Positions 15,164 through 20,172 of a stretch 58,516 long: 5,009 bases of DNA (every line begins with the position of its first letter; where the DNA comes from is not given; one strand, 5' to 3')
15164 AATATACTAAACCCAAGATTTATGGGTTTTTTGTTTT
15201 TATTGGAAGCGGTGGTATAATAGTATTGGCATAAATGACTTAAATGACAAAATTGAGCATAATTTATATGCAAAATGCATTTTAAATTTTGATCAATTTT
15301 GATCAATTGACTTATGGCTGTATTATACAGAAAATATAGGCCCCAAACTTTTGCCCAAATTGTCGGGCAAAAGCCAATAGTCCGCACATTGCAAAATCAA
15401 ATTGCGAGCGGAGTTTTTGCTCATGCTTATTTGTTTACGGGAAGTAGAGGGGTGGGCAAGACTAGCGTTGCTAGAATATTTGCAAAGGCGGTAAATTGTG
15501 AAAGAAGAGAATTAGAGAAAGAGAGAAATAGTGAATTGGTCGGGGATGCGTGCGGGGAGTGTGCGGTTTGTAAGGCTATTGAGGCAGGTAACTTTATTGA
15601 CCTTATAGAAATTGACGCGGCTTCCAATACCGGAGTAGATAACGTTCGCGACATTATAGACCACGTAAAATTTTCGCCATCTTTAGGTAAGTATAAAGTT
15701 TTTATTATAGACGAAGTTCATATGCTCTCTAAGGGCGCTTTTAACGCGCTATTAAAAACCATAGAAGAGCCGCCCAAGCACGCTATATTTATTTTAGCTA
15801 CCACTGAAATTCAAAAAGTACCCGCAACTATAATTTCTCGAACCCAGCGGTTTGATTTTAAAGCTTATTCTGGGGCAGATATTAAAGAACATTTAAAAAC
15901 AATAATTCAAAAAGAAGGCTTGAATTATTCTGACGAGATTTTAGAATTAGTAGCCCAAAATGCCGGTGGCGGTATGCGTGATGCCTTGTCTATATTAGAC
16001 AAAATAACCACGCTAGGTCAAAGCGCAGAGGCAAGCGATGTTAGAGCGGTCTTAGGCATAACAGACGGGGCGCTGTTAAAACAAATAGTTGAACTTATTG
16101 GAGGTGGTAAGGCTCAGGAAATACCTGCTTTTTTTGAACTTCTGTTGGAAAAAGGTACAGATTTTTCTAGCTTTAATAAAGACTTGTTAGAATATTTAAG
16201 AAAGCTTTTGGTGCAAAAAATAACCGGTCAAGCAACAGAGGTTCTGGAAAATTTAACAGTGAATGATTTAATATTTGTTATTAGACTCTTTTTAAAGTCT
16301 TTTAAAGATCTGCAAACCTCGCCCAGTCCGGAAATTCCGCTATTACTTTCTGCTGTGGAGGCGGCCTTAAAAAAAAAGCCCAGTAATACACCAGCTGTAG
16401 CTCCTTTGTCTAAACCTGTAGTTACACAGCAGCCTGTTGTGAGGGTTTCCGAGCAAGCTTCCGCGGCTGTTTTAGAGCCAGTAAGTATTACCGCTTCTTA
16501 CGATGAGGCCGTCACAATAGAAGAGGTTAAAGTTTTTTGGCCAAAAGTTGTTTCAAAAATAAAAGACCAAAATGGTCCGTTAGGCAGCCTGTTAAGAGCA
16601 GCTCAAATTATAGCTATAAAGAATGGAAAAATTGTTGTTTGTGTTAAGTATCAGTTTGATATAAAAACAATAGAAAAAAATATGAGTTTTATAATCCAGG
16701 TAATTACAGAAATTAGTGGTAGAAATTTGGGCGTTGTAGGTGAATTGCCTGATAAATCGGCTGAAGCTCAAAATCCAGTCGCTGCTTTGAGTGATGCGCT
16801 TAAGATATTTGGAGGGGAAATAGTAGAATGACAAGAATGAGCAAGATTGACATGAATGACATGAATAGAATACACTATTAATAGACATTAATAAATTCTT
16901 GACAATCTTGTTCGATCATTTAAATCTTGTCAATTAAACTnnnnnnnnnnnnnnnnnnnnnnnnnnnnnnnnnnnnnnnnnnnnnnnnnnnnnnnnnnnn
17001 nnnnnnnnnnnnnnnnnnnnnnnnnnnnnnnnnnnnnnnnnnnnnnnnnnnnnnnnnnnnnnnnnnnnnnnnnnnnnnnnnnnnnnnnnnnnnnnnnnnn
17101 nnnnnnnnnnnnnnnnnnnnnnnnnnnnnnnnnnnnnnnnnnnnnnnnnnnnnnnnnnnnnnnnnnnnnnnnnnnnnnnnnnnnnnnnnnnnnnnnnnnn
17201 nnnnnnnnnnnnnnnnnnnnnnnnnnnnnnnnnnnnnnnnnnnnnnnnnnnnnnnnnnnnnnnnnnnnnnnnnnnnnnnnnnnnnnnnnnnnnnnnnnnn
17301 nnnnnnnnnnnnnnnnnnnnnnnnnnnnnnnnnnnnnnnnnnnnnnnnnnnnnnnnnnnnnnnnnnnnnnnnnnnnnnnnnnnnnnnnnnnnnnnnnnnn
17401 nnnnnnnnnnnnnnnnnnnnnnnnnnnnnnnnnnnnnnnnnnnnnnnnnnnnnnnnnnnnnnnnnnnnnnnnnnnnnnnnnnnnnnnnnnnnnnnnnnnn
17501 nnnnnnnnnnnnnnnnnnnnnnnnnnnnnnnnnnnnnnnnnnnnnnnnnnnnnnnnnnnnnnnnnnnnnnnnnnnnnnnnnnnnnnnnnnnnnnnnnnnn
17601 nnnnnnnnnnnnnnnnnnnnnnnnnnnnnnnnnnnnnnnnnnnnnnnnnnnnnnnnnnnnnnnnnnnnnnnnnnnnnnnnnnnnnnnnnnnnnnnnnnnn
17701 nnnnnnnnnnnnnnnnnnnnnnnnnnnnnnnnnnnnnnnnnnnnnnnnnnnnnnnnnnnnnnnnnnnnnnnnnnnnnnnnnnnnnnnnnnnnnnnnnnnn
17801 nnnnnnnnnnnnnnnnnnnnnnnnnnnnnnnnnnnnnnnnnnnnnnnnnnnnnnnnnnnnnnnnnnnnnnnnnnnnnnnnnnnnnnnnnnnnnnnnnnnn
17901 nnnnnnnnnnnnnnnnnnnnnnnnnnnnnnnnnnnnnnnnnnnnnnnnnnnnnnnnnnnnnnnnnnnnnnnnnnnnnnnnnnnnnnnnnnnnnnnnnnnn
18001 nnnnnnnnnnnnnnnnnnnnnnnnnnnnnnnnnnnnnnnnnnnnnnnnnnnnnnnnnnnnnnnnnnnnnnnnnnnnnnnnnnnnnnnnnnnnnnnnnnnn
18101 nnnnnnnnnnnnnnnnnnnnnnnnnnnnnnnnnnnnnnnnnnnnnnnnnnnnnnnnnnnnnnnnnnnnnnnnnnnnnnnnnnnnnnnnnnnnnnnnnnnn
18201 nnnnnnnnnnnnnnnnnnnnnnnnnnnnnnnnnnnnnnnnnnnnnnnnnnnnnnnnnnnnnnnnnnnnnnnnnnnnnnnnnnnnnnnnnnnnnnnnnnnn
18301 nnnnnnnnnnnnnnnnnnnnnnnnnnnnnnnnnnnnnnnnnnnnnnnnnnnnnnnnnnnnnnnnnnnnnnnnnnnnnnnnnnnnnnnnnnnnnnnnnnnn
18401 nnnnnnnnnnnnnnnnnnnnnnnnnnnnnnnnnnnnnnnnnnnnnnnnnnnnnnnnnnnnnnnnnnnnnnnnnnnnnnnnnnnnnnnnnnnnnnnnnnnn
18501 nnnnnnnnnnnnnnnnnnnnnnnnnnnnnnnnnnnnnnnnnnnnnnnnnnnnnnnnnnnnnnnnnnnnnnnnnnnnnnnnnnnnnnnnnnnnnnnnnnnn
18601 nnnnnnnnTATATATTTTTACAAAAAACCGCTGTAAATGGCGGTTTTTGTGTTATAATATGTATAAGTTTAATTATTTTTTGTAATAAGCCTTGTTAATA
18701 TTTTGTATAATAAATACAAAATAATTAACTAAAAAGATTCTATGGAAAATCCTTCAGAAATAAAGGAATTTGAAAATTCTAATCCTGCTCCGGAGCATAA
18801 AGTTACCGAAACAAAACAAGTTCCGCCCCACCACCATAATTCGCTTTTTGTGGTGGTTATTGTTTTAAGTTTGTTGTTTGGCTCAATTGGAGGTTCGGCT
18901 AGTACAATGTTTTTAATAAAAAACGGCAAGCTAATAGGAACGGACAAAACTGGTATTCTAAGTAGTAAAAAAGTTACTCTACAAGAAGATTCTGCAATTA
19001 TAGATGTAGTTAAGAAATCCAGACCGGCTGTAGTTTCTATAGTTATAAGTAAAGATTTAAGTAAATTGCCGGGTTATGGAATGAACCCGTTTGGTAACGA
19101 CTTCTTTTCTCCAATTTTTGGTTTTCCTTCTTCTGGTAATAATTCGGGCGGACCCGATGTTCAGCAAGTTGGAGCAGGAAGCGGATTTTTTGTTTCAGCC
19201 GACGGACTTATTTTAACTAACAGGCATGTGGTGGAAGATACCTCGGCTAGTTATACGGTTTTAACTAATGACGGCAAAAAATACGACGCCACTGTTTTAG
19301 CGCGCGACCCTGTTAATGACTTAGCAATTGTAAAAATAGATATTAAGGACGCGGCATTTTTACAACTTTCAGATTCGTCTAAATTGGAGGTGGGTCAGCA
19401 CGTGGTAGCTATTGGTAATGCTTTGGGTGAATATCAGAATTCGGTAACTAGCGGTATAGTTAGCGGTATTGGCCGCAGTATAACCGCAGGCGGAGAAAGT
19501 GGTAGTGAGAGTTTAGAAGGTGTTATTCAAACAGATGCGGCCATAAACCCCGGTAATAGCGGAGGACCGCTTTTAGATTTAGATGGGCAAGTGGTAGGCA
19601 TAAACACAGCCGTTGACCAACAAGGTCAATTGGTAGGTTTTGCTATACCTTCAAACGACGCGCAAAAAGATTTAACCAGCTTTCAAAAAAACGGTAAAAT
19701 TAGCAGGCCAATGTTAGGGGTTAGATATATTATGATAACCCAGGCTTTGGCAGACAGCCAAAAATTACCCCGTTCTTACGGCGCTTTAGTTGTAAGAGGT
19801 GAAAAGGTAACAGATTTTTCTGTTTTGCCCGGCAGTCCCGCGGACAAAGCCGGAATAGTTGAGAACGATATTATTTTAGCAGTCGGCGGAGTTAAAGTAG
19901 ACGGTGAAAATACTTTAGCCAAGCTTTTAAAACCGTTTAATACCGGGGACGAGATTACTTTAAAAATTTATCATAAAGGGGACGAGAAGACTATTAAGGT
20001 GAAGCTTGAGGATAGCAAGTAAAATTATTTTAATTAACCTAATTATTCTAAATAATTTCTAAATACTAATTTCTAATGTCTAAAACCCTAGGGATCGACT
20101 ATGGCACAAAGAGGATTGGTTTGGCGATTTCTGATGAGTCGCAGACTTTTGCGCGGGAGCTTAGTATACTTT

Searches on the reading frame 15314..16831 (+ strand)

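Call 60: search_protein_families(library=pfam, proteins=[window:15314-16831:+], max_evalue=0.00001)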
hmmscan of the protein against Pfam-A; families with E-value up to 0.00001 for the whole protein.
window:15314-16831:+ (505 aa): 5 families
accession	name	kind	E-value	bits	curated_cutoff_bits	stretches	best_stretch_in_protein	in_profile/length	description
PF13177.12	DNA_pol3_delta2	-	7.4e-44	150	27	1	19-184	2-159/161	DNA polymerase III, delta subunit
PF00004.35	AAA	-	1.3e-13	52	21.2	1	40-185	2-128/131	ATPase family associated with various cellular activities (AAA)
PF22608.2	DNAX_ATPase_lid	-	1.5e-11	44.3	27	1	190-230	2-42/49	DNA polymerase III clamp loader subunit, ATPase lid domain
PF12169.13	DNA_pol3_gamma3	-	1.1e-08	35.4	24.4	1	240-339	3-116/143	DNA polymerase III subunits gamma and tau domain III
PF05496.18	RuvB_N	-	9.6e-06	25.9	27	0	9-64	2-61/159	Holliday junction DNA helicase RuvB P-loop domain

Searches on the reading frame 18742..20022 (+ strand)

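Call 60: search_protein_families(library=pfam, proteins=[window:18742-20022:+], max_evalue=0.00001)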
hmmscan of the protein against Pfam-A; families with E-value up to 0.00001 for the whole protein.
window:18742-20022:+ (426 aa): 5 families
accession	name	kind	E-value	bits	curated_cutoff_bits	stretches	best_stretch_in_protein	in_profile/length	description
PF13365.12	Trypsin_2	-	9e-38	130.7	27.6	1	146-287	1-144/144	Trypsin-like peptidase domain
PF00089.32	Trypsin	-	4.7e-17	63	20.6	1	147-307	28-216/220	Trypsin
PF13180.12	PDZ_2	-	1.9e-12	47.7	27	1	324-422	2-80/80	PDZ domain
PF17820.7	PDZ_6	-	2e-10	40.7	27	1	360-409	4-52/54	PDZ domain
PF00595.29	PDZ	-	2.9e-06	28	23.2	0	360-409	31-80/81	PDZ domain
